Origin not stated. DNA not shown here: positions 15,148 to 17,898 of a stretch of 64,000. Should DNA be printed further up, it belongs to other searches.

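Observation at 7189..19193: Type IV pilus operon abutting a Wzy_C-TPR protein and an initiating phosphoglycosyltransferase: a candidate pilin O-glycosylation system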

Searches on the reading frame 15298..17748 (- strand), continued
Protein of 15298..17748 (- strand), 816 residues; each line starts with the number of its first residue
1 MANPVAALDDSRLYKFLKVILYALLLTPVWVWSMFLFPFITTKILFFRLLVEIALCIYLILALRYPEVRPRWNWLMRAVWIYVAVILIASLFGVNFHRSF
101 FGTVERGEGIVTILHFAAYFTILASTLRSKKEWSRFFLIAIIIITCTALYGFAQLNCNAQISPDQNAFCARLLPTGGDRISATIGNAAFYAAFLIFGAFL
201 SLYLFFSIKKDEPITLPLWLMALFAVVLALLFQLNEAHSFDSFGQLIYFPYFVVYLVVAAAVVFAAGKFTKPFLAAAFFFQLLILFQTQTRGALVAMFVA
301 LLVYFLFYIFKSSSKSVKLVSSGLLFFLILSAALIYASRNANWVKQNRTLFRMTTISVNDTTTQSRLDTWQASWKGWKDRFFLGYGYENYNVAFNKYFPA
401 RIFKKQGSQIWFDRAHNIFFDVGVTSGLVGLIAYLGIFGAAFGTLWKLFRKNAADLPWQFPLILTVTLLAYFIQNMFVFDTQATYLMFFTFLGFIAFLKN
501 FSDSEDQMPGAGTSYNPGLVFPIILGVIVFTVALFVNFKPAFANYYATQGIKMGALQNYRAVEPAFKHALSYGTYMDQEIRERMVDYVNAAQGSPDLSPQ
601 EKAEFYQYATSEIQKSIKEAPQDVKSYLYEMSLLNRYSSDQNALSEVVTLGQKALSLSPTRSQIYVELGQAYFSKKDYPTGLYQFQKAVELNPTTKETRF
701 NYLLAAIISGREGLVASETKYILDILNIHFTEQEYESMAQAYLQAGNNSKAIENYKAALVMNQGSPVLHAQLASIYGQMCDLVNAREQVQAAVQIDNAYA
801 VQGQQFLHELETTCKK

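Call 32: predict_structure(alignment_id=A1)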
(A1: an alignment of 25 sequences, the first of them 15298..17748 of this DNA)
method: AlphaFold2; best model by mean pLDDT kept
length: 816 residues; sequences in the alignment: 25
mean_pLDDT: 88.1   pTM: 0.86
mean pLDDT of the five models: 88.1, 86.2, 85.6, 84.8, 83.8
residues with pLDDT >= 90: 523; 70-90: 227; 50-70: 50; < 50: 16
segments of 3 or more residues with pLDDT < 50: 239-246, 406-411
pLDDT, mean of each block of 10 residues (from residue 1): 72 94 91 82 91 95 90 95 96 92 78 95 94 94 93 79 66 71 84 96 91 78 76 60 49 76 83 95 94 94 96 95 97 95 93 82 80 91 90 80 52 72 93 97 96 87 97 85 91 95 64 80 92 92 93 91 96 91 91 88 93 94 92 85 93 93 93 95 96 88 96 96 92 95 94 96 93 93 95 92 91 83
secondary structure, 60 per line:
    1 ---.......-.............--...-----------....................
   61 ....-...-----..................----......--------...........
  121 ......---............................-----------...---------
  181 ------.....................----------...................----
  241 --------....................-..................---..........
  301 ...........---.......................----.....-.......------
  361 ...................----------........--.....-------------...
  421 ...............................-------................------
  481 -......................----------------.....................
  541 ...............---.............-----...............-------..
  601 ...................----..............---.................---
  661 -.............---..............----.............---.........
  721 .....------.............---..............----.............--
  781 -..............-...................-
elements in order (helices of 4 or more, strands of 3 or more residues): H4-10 H12-24 H41-64 H74-91 H96-101 H110-126 H130-157 H187-207 H218-236 H249-268 H270-287 H291-311 H315-337 H342-346 H348-354 H361-379 H390-397 H400-404 H418-451 H459-474 H482-503 H520-555 H559-571 H577-591 H599-619 H624-637 H641-657 H662-674 H678-691 H696-708 H712-725 H732-744 H748-761 H766-778 H782-795 H797-815

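Call 35: fold_search(model_id=the predicted structure, library=pdb)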
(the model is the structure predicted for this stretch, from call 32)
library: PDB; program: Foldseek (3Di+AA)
matches with E <= 10: 1273; with E <= 0.001: 123
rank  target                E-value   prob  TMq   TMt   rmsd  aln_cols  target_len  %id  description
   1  8chy                  6.4e-07  1.00  0.22  0.51   8.8       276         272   22  Crystal structure of an 8-repeat consensus TPR superhelix with Zinc. (released 2024-02-21)
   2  9qhb                  9.8e-07  1.00  0.23  0.57   8.2       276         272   21  Crystal structure of 16-repeat CTPR protein with eliminated coordination sites (released 2025-10-22)
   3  1w3b_A                1.1e-06  1.00  0.25  0.46  13.9       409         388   16  The superhelical TPR domain of O-linked GlcNAc transferase reveals structural similarities to importin alpha. (released 2004-09-09)
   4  6eou                  1.4e-06  1.00  0.24  0.51  10.1       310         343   17  O-GlcNAc transferase TPR domain with the intellectual disability associated mutation L254F (released 2018-05-09)
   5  9qhc_A                2.8e-06  1.00  0.23  0.56   8.9       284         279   22  Crystal structure of 8-repeat CTPR protein with eliminated coordination sites (released 2025-10-22)
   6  9qhc_B                4.3e-06  1.00  0.22  0.53   9.4       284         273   23  Crystal structure of 8-repeat CTPR protein with eliminated coordination sites (released 2025-10-22)
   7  8dth_B                6.8e-06  1.00  0.19  0.21  10.5       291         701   15  Cryo-EM structure of Arabidopsis SPY alternative conformation 2 (released 2023-03-08)
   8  7y4i_A                7.6e-06  1.00  0.17  0.17  15.7       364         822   14  Crystal structure of SPINDLY in complex with GDP (released 2022-12-07)
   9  1w3b_B                8.2e-06  1.00  0.23  0.43  12.6       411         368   16  The superhelical TPR domain of O-linked GlcNAc transferase reveals structural similarities to importin alpha. (released 2004-09-09)
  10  7yeh_A                8.2e-06  1.00  0.24  0.20  21.0       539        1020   14  Cryo-EM structure of human OGT-OGA complex (released 2023-07-12)
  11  7yea_A                8.2e-06  1.00  0.17  0.14  15.2       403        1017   16  Human O-GlcNAc transferase Dimer (released 2023-07-12)
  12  7ntf_B                1.3e-05  1.00  0.24  0.23   9.1       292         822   16  Cryo-EM structure of unliganded O-GlcNAc transferase (released 2021-11-17)
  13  7ntf_A                1.5e-05  1.00  0.25  0.23  12.0       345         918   16  Cryo-EM structure of unliganded O-GlcNAc transferase (released 2021-11-17)
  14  8dtg_A                1.6e-05  1.00  0.17  0.17  13.8       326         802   17  Cryo-EM structure of Arabidopsis SPY alternative conformation 1 (released 2023-03-08)
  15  8dtf_A                1.6e-05  1.00  0.16  0.17  13.5       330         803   18  Cryo-EM structure of the full length Arabidopsis SPY with complete TPRs (released 2023-03-08)
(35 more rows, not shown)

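Call 61: search_protein_families(library=ncbifam, proteins=[L004:12524-14776:+], max_evalue=0.01)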
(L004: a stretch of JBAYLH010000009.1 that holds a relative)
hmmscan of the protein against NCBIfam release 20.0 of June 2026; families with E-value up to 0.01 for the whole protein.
L004:12524-14776:+ (750 aa): 5 families
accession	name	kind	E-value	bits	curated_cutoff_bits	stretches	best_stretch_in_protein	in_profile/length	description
TIGR03921.1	T7SS_mycosin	equivalog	6.2e-49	167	278.75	1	192-436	46-288/353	type VII secretion-associated serine protease mycosin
NF033595.1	denti_PrtP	equivalog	6.2e-22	77.9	300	2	257-444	342-513/606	dentilisin complex serine proteinase subunit PrtP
TIGR03895.1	protease_PatA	subfamily_domain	4.7e-14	52.1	421.05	1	223-438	26-230/606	PatA/PatG family cyanobactin maturation protease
NF049966.1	QH_SP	equivalog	1.9e-11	43.8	165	1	223-291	57-125/219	subtilisin-like serine protease QhpE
NF040553.1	SGO_0316_fam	subfamily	7.2e-07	27.2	1400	1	120-298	285-469/1486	SGO_0316/SGO_0317 family LPXTG-anchored serine peptidase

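Call 69: find_encoding_contigs(protein=P0035, flank=6000, max_places=1)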
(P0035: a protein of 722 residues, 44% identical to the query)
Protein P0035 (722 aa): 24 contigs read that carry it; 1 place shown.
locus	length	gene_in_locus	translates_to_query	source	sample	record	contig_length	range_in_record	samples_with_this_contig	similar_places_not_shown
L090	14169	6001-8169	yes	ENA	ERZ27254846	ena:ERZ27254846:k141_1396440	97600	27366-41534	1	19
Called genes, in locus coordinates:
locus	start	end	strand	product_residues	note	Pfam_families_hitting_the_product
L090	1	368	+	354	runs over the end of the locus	PF01370:Epimerase, PF04321:RmlD_sub_bind, PF16363:GDP_Man_Dehyd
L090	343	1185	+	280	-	PF04321:RmlD_sub_bind (weak), PF01073:3Beta_HSD (faint), PF01370:Epimerase, PF16363:GDP_Man_Dehyd (weak)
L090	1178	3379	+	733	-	PF00535:Glycos_transf_2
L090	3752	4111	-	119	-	-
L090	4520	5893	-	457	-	PF13727:CoA_binding_3 (faint), PF02629:CoA_binding (faint), PF02397:Bac_transf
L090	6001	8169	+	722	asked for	PF04932:Wzy_C, PF07719:TPR_2 (faint)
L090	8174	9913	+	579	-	PF05157:MshEN, PF00437:T2SSE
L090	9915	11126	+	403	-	PF28597:T2SSF_N, PF00482:T2SSF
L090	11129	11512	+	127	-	PF07963:N_methyl (faint)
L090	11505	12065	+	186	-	-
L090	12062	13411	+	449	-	-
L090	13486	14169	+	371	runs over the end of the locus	PF11104:PilM_2, PF14450:FtsA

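Call 70: find_encoding_contigs(protein=P0015, flank=6000, max_places=1)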
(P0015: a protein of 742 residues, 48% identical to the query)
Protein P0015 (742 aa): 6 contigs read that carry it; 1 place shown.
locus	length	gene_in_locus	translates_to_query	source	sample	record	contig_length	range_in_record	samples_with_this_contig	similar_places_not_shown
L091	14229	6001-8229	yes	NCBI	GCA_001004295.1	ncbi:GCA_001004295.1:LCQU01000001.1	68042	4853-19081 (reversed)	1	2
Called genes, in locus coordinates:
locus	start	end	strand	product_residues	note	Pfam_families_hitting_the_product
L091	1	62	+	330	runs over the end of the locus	PF01063:Aminotran_4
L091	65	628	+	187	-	PF00132:Hexapep, PF14602:Hexapep_2 (weak)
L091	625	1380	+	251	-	PF00106:adh_short, PF08659:KR (faint), PF13561:adh_short_C2, PF23441:SDR (weak)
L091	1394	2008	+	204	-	PF13580:SIS_2, PF01380:SIS (weak)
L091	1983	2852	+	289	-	PF03102:NeuB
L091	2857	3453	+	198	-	PF08282:Hydrolase_3 (weak)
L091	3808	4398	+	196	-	PF05050:Methyltransf_21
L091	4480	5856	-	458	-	PF13727:CoA_binding_3 (weak), PF02397:Bac_transf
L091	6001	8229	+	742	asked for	PF04932:Wzy_C, PF00515:TPR_1 (faint), PF13181:TPR_8 (faint), PF13428:TPR_14 (faint), PF13414:TPR_11 (faint), PF07719:TPR_2 (weak)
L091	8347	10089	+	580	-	PF05157:MshEN, PF00437:T2SSE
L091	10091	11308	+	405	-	PF28597:T2SSF_N, PF00482:T2SSF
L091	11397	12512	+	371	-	PF11104:PilM_2, PF14450:FtsA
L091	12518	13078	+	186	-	-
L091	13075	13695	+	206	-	PF04350:PilO (faint)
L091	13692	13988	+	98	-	-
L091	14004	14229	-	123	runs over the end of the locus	-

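Call 71: find_encoding_contigs(protein=P0010, flank=6000, max_places=1)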
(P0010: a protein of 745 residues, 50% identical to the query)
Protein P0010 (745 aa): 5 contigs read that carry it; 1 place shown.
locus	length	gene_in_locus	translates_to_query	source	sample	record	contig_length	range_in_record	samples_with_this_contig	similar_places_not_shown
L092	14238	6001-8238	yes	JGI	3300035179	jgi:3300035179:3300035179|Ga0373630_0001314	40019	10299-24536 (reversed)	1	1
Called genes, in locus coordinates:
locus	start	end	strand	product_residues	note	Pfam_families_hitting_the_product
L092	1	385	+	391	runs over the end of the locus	PF01041:DegT_DnrJ_EryC1, PF01053:Cys_Met_Meta_PP (weak)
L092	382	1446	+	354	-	PF01370:Epimerase, PF04321:RmlD_sub_bind, PF16363:GDP_Man_Dehyd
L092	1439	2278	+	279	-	PF01073:3Beta_HSD (faint), PF01370:Epimerase, PF04321:RmlD_sub_bind (faint), PF13460:NAD_binding_10 (faint), PF16363:GDP_Man_Dehyd (weak)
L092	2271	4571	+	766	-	PF00535:Glycos_transf_2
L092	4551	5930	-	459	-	PF02397:Bac_transf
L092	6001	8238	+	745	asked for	PF13431:TPR_17 (faint), PF04932:Wzy_C, PF13428:TPR_14 (faint), PF00515:TPR_1 (faint), PF07719:TPR_2 (faint), PF13414:TPR_11 (faint), PF13181:TPR_8 (faint)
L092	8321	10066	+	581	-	PF05157:MshEN, PF00437:T2SSE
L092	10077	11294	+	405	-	PF28597:T2SSF_N, PF00482:T2SSF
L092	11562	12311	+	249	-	-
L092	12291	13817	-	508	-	PF01726:LexA_DNA_bind, PF00717:Peptidase_S24, PF02086:MethyltransfD12 (faint), PF01555:N6_N4_Mtase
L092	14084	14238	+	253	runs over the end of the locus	PF14355:Abi_C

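Call 72: find_encoding_contigs(protein=P0039, flank=6000, max_places=1)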
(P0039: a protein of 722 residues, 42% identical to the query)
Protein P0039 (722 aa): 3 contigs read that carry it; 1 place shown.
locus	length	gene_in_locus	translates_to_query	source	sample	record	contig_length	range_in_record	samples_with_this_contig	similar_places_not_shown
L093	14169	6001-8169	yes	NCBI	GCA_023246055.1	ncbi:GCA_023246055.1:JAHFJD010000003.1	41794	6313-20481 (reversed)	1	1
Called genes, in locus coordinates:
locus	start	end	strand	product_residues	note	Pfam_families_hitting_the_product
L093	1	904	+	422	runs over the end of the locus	PF08757:CotH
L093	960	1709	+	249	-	PF09359:VTC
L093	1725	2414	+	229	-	PF16316:DUF4956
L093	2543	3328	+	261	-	-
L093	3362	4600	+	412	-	-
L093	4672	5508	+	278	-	-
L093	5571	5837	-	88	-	-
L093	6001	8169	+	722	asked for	PF04932:Wzy_C, PF00515:TPR_1 (faint), PF07719:TPR_2 (faint)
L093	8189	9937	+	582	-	PF05157:MshEN, PF00437:T2SSE, PF13555:AAA_29 (faint)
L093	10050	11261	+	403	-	PF28597:T2SSF_N, PF00482:T2SSF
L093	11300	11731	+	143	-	-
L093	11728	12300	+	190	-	-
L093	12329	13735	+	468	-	-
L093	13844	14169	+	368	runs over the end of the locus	PF11104:PilM_2, PF14450:FtsA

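Call 73: find_encoding_contigs(protein=P0042, flank=6000, max_places=1)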
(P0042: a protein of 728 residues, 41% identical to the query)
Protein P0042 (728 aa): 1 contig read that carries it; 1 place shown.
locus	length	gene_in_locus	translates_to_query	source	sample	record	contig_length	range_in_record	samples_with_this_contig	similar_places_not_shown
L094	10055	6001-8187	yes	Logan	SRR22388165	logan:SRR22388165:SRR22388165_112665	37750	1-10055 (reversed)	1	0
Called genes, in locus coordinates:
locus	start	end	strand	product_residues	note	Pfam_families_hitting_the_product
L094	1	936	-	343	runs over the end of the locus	-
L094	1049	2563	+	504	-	-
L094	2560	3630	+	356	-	PF00534:Glycos_transf_1, PF13692:Glyco_trans_1_4, PF13524:Glyco_trans_1_2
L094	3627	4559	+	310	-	PF13489:Methyltransf_23, PF07021:MetW, PF13847:Methyltransf_31, PF08241:Methyltransf_11, PF08242:Methyltransf_12, PF13649:Methyltransf_25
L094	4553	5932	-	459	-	PF13727:CoA_binding_3 (weak), PF02397:Bac_transf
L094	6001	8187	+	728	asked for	PF04932:Wzy_C, PF23914:TPR_CcmH_CycH (faint), PF13414:TPR_11 (faint)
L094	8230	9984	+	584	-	PF05157:MshEN, PF00437:T2SSE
